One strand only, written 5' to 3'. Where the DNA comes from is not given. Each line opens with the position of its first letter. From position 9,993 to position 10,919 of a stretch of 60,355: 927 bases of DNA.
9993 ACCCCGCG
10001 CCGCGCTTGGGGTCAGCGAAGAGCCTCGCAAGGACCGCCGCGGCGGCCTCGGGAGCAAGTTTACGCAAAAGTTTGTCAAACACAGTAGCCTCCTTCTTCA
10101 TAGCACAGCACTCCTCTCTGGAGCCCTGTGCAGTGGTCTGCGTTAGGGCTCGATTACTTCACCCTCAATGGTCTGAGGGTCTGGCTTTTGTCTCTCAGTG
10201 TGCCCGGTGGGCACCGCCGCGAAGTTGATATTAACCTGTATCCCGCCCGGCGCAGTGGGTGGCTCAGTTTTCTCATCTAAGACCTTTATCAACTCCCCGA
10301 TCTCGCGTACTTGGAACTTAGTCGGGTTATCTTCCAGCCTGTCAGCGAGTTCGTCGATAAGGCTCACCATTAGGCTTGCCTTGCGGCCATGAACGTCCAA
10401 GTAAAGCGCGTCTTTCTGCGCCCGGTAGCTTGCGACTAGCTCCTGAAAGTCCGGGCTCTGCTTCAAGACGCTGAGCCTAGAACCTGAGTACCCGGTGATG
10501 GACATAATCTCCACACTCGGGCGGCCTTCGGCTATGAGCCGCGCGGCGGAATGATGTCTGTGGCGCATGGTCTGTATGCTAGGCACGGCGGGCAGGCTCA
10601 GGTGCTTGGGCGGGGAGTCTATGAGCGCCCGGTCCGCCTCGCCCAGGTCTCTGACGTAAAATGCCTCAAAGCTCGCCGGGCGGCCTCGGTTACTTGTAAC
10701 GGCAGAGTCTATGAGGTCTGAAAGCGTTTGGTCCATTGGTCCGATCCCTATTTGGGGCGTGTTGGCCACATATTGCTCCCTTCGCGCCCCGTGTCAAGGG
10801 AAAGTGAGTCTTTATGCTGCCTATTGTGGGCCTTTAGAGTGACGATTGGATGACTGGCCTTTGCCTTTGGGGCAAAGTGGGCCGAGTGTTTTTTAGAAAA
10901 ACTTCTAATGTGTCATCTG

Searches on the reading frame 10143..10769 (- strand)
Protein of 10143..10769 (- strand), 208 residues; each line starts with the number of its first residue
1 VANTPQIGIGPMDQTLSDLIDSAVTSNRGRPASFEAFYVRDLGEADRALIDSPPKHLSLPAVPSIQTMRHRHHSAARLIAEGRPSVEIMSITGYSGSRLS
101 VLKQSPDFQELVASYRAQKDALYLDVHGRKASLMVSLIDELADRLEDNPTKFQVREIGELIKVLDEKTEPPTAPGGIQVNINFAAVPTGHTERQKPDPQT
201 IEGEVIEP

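Call 11: search_protein_families(library=phrogs, proteins=[window:10143-10769:-], max_evalue=0.001)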
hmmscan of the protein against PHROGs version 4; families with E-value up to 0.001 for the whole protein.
window:10143-10769:- (208 aa): 0 families

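Call 12: search_protein_families(library=pfam, proteins=[window:10143-10769:-], max_evalue=0.001)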
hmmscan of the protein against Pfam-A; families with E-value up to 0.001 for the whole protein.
window:10143-10769:- (208 aa): 0 families

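Call 15: search_dna_similar(query=window:10143-10769:-, collection=phages, mode=protein, max_rows=25, max_evalue=0.01)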
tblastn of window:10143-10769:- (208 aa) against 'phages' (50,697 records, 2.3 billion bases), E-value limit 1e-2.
No match.

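Call 17: find_related_loci(query=window:10143-10769:-, collection=viral_contigs, flank=6000)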
Query window:10143-10769:- (208 aa) in viral_contigs; peptide patterns used: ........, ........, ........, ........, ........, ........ (x = any residue, [..] = any of these).
No stretch of DNA in the collection matches any of the patterns.

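Call 19: find_homologous_proteins(query=window:10143-10769:-)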
Query window:10143-10769:- (208 aa): 12 proteins with E <= 0.001 among 378 candidates.
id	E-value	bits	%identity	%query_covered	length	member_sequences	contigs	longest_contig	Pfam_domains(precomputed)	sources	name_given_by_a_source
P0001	1.1e-122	425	100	95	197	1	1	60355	-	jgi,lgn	jgi:hypothetical protein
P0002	6.1e-57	211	55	92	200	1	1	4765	-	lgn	-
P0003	7.4e-56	207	58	87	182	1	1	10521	-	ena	-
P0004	1.9e-49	186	53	88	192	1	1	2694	-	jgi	jgi:hypothetical protein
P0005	3.0e-48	182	52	91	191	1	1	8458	-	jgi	jgi:hypothetical protein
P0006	1.3e-44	171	56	77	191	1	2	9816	-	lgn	-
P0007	2.5e-41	160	48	88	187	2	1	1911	-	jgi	jgi:hypothetical protein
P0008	2.3e-40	157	54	77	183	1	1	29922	-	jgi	jgi:hypothetical protein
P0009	6.4e-22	97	38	80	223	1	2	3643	-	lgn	-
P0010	2.4e-20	91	36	94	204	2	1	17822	-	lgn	-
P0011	3.7e-17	81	36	75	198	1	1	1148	-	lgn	-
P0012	8.1e-5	41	33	68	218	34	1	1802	-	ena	-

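Call 20: find_encoding_contigs(protein=P0008, flank=10000, max_places=3)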
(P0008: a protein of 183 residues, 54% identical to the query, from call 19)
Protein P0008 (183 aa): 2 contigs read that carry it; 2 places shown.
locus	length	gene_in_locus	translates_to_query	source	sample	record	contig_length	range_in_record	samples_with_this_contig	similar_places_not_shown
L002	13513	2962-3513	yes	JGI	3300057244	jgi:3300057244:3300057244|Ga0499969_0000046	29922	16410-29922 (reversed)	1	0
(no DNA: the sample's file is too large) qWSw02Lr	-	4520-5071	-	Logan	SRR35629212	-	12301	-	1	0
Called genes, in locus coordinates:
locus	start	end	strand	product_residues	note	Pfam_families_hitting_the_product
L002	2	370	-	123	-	?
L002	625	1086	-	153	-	-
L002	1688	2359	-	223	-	-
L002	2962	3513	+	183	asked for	-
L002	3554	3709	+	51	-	-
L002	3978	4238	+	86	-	-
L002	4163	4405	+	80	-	-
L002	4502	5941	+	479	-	PF04466:Terminase_3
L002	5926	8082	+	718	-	PF16510:P22_portal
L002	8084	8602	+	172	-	-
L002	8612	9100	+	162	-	-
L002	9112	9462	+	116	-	-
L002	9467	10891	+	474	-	-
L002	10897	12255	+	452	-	-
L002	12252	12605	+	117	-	-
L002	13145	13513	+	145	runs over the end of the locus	-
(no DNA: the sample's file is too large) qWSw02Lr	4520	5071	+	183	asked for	-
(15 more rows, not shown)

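Call 21: find_encoding_contigs(protein=P0003, flank=10000, max_places=3)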
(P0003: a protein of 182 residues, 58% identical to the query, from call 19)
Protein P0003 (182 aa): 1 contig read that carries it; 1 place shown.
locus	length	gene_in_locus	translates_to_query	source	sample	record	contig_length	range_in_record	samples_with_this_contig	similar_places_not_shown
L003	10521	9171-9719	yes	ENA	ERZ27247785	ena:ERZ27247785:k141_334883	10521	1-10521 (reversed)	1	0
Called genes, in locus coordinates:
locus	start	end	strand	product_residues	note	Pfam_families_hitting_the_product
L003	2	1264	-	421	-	?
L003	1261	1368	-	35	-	-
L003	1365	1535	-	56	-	-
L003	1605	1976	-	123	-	-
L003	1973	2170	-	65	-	-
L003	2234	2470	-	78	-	-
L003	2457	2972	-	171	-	-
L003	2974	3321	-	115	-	-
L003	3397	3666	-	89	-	PF12957:DUF3846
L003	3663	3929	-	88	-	-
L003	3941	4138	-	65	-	-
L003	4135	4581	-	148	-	-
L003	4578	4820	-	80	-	-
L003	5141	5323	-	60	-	-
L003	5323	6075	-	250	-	PF10979:DUF2786, PF23771:DUF7168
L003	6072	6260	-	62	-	-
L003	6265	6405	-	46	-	-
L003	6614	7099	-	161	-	-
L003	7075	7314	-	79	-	-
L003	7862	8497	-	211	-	-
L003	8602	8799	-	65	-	-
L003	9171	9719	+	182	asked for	-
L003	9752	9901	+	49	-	-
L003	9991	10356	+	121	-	-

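Call 22: find_encoding_contigs(protein=P0006, flank=10000, max_places=3)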
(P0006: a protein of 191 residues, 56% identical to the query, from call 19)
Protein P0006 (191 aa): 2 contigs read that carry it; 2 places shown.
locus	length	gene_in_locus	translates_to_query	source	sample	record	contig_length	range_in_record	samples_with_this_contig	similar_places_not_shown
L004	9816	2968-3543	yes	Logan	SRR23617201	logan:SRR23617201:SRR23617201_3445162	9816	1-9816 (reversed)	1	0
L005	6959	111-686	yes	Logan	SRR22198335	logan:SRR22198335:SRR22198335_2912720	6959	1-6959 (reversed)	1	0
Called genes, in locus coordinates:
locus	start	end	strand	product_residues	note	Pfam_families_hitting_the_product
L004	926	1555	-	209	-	-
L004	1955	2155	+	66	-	-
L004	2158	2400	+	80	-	-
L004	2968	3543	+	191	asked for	-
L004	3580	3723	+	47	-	-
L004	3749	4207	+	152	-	-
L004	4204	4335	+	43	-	-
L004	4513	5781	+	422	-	PF04466:Terminase_3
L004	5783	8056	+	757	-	PF16510:P22_portal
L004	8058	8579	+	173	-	-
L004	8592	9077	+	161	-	-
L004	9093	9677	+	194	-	-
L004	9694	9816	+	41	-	?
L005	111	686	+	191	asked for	-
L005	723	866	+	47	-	-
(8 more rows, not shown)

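Call 23: find_encoding_contigs(protein=P0005, flank=10000, max_places=3)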
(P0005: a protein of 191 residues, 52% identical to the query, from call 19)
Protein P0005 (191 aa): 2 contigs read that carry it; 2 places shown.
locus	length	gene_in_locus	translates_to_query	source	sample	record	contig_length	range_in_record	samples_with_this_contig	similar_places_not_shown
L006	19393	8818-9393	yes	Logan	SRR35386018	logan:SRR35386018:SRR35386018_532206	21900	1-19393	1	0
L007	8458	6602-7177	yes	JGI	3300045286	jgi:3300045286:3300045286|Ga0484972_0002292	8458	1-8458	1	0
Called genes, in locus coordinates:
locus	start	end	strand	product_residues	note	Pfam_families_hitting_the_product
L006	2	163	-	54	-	?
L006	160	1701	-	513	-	PF00580:UvrD-helicase, PF13245:AAA_19, PF13604:AAA_30 (faint), PF13361:UvrD_C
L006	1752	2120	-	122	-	PF08797:HIRAN (weak)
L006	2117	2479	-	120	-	-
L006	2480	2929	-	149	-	-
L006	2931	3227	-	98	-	-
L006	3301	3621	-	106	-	-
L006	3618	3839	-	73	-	-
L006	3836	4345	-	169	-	PF01844:HNH (faint), PF14279:HNH_5 (weak)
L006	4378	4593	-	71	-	-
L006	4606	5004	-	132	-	-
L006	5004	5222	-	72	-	-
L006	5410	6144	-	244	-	-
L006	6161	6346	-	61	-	-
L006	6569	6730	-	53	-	-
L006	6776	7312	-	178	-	-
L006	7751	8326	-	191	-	-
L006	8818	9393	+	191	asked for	-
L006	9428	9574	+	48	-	-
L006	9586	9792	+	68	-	-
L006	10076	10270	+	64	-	-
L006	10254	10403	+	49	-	-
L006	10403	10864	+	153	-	-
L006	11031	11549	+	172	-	PF26209:Phage_phiTE_241_C (weak)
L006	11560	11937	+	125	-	-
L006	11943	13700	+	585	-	-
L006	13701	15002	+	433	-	PF04466:Terminase_3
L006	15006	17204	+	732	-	PF16510:P22_portal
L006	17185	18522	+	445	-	-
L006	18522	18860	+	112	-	-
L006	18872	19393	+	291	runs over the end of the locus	-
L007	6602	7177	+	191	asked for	-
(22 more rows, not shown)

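Call 27: find_related_loci(query=A1, collection=genome_contigs, flank=5000)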
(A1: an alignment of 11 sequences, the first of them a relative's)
Query A1 (197 aa) in genome_contigs; peptide patterns used: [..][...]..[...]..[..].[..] (x = any residue, [..] = any of these).
319 stretches matched a pattern; 1 encode a relative of the query (tblastn E <= 1e-3); 1 distinct loci.
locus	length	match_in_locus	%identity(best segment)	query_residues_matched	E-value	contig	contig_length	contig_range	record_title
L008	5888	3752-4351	34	10-194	2e-27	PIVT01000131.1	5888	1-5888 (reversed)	MAG: Proteobacteria bacterium isolate Glo_12 GloG15_CONTIG20652, whole genome shotgun sequence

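Call 28: find_related_loci(query=A1, collection=viral_contigs, flank=5000)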
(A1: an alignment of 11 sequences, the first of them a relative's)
Query A1 (197 aa) in viral_contigs; peptide patterns used: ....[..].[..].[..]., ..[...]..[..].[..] (x = any residue, [..] = any of these).
298 stretches matched a pattern; 47 encode a relative of the query (tblastn E <= 1e-3); 47 distinct loci.
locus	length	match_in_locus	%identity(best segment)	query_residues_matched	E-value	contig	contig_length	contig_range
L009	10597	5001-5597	40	8-195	1e-34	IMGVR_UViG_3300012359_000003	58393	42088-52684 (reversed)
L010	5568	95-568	44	29-178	4e-34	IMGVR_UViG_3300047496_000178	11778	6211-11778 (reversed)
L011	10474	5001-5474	44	1-162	1e-32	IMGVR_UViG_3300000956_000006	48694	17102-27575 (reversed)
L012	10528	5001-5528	39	4-172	1e-30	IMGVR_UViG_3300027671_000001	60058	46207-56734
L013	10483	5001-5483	40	17-177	3e-29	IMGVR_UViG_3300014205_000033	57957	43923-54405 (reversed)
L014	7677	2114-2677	35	9-196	2e-28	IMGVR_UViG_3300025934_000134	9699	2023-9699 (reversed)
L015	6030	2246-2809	35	9-196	2e-28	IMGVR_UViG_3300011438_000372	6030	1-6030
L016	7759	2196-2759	35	9-196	2e-28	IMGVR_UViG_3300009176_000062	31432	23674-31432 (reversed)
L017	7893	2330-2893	35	9-196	2e-28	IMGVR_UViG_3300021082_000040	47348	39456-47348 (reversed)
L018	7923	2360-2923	35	9-196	2e-28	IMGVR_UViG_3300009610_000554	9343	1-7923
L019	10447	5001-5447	39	18-171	6e-26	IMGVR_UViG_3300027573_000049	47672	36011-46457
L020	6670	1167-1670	36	28-185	4e-25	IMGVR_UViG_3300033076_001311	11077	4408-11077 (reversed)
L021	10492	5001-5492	37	29-192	5e-26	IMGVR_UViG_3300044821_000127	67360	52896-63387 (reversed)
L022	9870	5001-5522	34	8-182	8e-25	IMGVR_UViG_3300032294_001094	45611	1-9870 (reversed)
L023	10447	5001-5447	37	15-162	2e-24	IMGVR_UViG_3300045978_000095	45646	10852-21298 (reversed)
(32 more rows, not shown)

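Call 29: find_related_loci(query=A1, collection=metagenome_contigs, flank=5000)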
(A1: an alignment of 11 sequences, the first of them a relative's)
Query A1 (197 aa) in metagenome_contigs; peptide patterns used: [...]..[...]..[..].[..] (x = any residue, [..] = any of these).
600 stretches matched a pattern (row limit reached: there are more); 3 encode a relative of the query (tblastn E <= 1e-3); 3 distinct loci.
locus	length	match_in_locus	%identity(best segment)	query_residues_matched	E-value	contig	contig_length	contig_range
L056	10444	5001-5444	34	22-172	2e-22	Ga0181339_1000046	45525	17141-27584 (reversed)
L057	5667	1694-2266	32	9-196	5e-17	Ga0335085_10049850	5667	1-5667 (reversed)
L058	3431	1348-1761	26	18-157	4e-13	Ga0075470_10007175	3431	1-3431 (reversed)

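Call 42: find_encoding_contigs(protein=P0002, flank=10000, max_places=3)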
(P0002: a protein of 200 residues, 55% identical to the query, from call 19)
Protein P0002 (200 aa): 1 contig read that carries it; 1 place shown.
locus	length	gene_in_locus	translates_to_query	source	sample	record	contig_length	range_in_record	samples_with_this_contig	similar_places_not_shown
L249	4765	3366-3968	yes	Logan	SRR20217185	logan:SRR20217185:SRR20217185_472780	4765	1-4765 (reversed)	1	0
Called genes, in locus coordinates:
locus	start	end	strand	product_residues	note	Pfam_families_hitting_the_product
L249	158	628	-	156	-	-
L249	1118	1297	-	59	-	-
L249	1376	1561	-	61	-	-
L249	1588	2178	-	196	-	-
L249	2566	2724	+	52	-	-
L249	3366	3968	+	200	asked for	-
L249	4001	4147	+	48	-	-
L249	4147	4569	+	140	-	-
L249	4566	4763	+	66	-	?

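Call 43: find_encoding_contigs(protein=P0010, flank=10000, max_places=3)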
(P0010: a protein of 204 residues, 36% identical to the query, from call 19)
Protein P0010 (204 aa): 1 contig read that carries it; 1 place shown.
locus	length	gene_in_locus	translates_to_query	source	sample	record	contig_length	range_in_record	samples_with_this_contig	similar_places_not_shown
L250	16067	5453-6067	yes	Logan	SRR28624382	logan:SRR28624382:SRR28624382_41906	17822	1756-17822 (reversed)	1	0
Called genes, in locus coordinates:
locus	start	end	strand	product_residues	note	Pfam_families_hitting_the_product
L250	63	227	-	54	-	-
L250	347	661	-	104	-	-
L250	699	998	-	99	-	-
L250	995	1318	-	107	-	-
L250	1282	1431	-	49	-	-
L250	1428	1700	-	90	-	-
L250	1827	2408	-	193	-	-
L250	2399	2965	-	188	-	PF06908:YpsA (weak)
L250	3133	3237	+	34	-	-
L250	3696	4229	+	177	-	-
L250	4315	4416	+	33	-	-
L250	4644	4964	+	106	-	-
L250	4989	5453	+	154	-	-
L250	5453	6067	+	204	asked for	-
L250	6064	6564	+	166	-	-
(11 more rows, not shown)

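Call 44: find_encoding_contigs(protein=P0004, flank=10000, max_places=3)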
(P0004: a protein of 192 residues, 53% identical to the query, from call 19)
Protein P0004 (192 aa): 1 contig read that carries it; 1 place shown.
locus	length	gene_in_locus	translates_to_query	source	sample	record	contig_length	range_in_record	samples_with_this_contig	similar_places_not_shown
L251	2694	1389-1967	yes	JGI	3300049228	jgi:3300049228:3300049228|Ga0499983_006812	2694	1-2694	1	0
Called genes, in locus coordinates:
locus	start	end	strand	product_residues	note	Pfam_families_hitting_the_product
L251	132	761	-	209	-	-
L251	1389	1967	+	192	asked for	-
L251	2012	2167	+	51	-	-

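Call 54: predict_structure(alignment_id=A1)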
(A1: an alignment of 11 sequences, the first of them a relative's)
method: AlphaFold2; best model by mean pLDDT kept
length: 197 residues; sequences in the alignment: 11
mean_pLDDT: 70.7   pTM: 0.42
mean pLDDT of the five models: 70.7, 68.3, 67.8, 67.8, 63.5
residues with pLDDT >= 90: 45; 70-90: 57; 50-70: 61; < 50: 34
segments of 3 or more residues with pLDDT < 50: 1-8, 160-162, 167-169, 171-173, 176-180
pLDDT, mean of each block of 10 residues (from residue 1): 46 56 68 78 67 87 94 91 91 94 91 78 81 72 64 55 47 47 51 51
secondary structure, 60 per line:
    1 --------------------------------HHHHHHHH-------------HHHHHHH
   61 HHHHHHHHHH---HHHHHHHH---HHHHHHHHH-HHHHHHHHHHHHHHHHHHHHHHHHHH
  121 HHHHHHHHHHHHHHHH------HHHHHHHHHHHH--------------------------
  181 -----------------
elements in order: H33-40 H54-70 H74-81 H85-93 H95-136 H143-154

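Call 58: fold_search(model_id=the predicted structure, library=pdb)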
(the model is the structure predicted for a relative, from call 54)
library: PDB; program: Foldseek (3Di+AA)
matches with E <= 10: 68; with E <= 0.001: 0
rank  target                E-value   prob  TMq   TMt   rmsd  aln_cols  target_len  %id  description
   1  8gh6_A                3.3e-01  0.47  0.23  0.07  25.5       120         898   14  Bombyx mori R2 retrotransposon initiating target-primed reverse transcription (released 2023-04-05)
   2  8gym_2F               1.6e+00  0.06  0.14  0.13  26.8       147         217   14  Cryo-EM structure of Tetrahymena thermophila respiratory mega-complex MC IV2+(I+III2+II)2 (released 2023-06-14)
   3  4ich_B                2.0e+00  0.10  0.19  0.19  14.2       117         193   20  Crystal structure of a putative TetR family transcriptional regulator from Saccharomonospora viridis DSM 43017 (released 2013-01-02)
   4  6sga_Cb               2.0e+00  0.05  0.14  0.16  18.7       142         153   16  Body domain of the mt-SSU assemblosome from Trypanosoma brucei (released 2019-09-18)
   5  4ich_A                2.2e+00  0.13  0.21  0.21  13.5       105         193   18  Crystal structure of a putative TetR family transcriptional regulator from Saccharomonospora viridis DSM 43017 (released 2013-01-02)
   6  3kln_B                2.4e+00  0.21  0.19  0.18  10.8        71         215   13  Vibrio cholerae VpsT (released 2010-02-09)
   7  4pxi_A                2.5e+00  0.08  0.18  0.18  15.4       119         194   18  Elucidation of the Structural and Functional Mechanism of Action of the TetR Family Protein, CprB from S. coelicolor A (released 2014-07-02)
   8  9hny_Cb               2.5e+00  0.04  0.14  0.18  17.9       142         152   15  Mitoribosomal small subunit in complex with Mettl15 and Mettl17 (released 2025-03-26)
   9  3klo_B                2.9e+00  0.13  0.17  0.16  11.1        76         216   13  Vibrio cholerae VpsT bound to c-di-GMP (released 2010-02-09)
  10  3kln_C                2.9e+00  0.11  0.14  0.13  10.5        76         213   12  Vibrio cholerae VpsT (released 2010-02-09)
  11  8opg_Aa               2.9e+00  0.06  0.12  0.14  15.0        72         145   10  Virus-like Particle based on PVY coat protein with dC79 deletion with RNA-free helical architecture (released 2024-01-24)
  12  8ibw_C                3.1e+00  0.11  0.24  0.07  21.2       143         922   13  Structure of R2 with 3'UTR and DNA in binding state (released 2023-09-20)
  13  2m8g_MODEL_1_X        3.1e+00  0.06  0.12  0.26   8.7        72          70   14  Structure, function, and tethering of DNA-binding domains in 54 transcriptional activators (released 2013-08-28)
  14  2cwq_A                3.3e+00  0.10  0.23  0.32  11.4       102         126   17  Crystal structure of conserved protein TTHA0727 from Thermus thermophilus HB8 (released 2005-12-23)
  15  2whn_A                3.3e+00  0.09  0.17  0.28  16.8       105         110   13  N-terminal domain from the PilC type IV pilus biogenesis protein (released 2010-05-19)
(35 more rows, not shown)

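Call 62: fold_search(model_id=the predicted structure, library=viral)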
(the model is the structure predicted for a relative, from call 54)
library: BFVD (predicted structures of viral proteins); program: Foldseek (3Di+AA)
matches with E <= 10: 264; with E <= 0.001: 0
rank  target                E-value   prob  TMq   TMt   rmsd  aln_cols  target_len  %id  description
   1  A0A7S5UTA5            3.7e-03  1.00  0.29  0.28  29.7       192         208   15  (no name in the UniProt tables at hand)
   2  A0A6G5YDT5            1.9e-02  1.00  0.39  0.34  13.9       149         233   17  (no name in the UniProt tables at hand)
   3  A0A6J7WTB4            2.5e-02  0.98  0.26  0.28  10.9       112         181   17  Uncharacterized protein [uncultured Caudovirales phage]
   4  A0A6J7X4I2            2.6e-02  0.80  0.28  0.21  40.3       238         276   14  Terminase small subunit [uncultured Caudovirales phage]
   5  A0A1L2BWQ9            3.4e-02  0.95  0.23  0.26  14.8       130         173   17  Uncharacterized protein [Nodularia phage vB_NpeS-2AV2]
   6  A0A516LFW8            4.3e-02  1.00  0.33  0.48   7.1       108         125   15  (no name in the UniProt tables at hand)
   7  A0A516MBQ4            6.8e-02  0.94  0.30  0.39  13.0       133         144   13  (no name in the UniProt tables at hand)
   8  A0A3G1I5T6            6.8e-02  0.84  0.26  0.34  18.4       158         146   16  (no name in the UniProt tables at hand)
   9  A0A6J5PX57            8.7e-02  0.63  0.25  0.30  28.2       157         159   15  Uncharacterized protein [uncultured Caudovirales phage]
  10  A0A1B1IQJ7            9.9e-02  0.82  0.29  0.41  19.2       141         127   16  (no name in the UniProt tables at hand)
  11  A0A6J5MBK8            1.1e-01  0.60  0.21  0.26  21.3       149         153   18  Uncharacterized protein [uncultured Caudovirales phage]
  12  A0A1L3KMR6            1.1e-01  0.20  0.16  0.12  21.0       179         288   16  Uncharacterized protein [Shayang ascaridia galli virus 2]
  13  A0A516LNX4            1.3e-01  0.60  0.25  0.28  27.7       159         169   16  (no name in the UniProt tables at hand)
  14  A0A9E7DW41            1.5e-01  0.35  0.22  0.22  20.6       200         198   16  (no name in the UniProt tables at hand)
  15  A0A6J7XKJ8            1.9e-01  0.44  0.25  0.29  22.7       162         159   18  Uncharacterized protein [uncultured Caudovirales phage]
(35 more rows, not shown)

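Call 63: search_solved_structures(query=A1, max_evalue=10, show_alignments=2)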
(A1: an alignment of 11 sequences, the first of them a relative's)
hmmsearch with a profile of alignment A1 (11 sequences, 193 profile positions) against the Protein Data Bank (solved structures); distinct sequences matched with E-value up to 10: 6.
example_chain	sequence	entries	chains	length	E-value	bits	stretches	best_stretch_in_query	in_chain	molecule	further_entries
8vd6_A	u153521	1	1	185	0.0017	21.3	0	63-100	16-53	CAP REPEAT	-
7tlr_A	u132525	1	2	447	0.09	15.7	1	56-118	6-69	Cysteine desulfurase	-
8afu_A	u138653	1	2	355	0.11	15.5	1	56-124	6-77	N-acetyl-gamma-glutamyl-phosphate reductase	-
3h92_A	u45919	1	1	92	0.5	13.3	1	121-172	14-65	Uncharacterized ATP-binding protein MJECL15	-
8i3e_A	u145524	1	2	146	0.9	12.5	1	109-159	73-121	ELKS/Rab6-interacting/CAST family member 1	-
7r3g_B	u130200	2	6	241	1.4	11.8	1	23-86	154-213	Regulatory protein RhlR | PROSS optimized variant of RhlR with 75 mutations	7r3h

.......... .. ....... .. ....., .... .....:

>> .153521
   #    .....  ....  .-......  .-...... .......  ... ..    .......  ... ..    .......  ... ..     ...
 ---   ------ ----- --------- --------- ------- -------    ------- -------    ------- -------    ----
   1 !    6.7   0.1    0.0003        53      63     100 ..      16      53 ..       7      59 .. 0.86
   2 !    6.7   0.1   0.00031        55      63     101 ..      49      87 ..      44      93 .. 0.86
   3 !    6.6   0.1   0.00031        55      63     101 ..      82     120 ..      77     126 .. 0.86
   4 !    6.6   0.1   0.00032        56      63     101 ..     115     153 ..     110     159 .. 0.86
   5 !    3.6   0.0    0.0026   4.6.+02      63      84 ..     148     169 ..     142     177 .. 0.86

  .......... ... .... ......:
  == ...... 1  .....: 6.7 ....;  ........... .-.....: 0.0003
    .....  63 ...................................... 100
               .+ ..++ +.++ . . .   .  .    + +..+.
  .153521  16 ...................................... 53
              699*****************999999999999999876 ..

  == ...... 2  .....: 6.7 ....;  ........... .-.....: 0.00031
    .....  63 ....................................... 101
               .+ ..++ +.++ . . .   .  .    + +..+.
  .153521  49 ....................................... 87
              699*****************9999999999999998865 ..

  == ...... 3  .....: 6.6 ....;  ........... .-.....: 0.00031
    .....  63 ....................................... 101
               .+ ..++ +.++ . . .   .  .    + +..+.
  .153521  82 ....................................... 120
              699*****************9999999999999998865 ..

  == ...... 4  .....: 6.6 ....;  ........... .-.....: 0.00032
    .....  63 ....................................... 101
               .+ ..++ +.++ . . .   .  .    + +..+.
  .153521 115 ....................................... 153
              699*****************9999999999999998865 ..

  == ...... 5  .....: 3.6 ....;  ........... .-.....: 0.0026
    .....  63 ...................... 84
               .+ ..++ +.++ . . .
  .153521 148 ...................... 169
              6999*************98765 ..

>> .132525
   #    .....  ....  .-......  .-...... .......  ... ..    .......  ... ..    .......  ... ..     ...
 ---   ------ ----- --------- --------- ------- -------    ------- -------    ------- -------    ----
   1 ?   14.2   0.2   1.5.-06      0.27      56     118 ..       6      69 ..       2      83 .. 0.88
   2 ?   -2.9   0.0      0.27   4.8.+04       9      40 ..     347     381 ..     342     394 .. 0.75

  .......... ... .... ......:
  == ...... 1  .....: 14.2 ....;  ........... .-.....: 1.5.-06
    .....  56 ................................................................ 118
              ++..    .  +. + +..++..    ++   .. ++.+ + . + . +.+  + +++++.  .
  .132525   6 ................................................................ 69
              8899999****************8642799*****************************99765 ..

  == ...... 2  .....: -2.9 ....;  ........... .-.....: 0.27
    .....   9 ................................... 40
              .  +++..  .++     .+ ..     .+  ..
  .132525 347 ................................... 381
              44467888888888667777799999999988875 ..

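Call 64: search_protein_families(library=phrogs, alignment_id=A1, max_evalue=1)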
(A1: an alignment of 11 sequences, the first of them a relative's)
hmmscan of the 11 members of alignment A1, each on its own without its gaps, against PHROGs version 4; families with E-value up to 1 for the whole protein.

A. member 1, P0001 (197 aa): 1 family
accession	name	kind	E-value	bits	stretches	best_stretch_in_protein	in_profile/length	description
phrog_33784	-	moron, auxiliary metabolic gene and host takeover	0.18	12.3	1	115-164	117-166/234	membrane protein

B. families by the number of members that match (of 11 scanned): 13 families
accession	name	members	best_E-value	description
phrog_16503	-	3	0.0034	terminase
phrog_3701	-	2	0.36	-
phrog_24668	-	1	0.011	-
phrog_18289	-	1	0.014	-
phrog_25398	-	1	0.043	-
phrog_32222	-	1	0.057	-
phrog_27036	-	1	0.076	-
phrog_645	-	1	0.11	Rnase E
phrog_6975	-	1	0.14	-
phrog_15725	-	1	0.15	DNA polymerase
phrog_33784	-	1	0.18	membrane protein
phrog_15084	-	1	0.24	-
phrog_8951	-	1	0.32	-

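Call 105: search_protein_families(library=pfam, proteins=[L004:1955-2155:+, L004:2158-2400:+, L249:2566-2724:+], max_evalue=0.1)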
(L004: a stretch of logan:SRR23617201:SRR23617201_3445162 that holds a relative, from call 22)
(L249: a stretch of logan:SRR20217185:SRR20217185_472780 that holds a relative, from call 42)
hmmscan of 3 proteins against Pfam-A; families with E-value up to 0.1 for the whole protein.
L004:1955-2155:+ (66 aa): 1 family
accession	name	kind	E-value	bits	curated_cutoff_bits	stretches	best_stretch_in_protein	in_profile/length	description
PF20459.4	DUF6712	-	0.065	13.7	25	1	22-59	83-120/121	Family of unknown function (DUF6712)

L004:2158-2400:+ (80 aa): 0 families

L249:2566-2724:+ (52 aa): 0 families
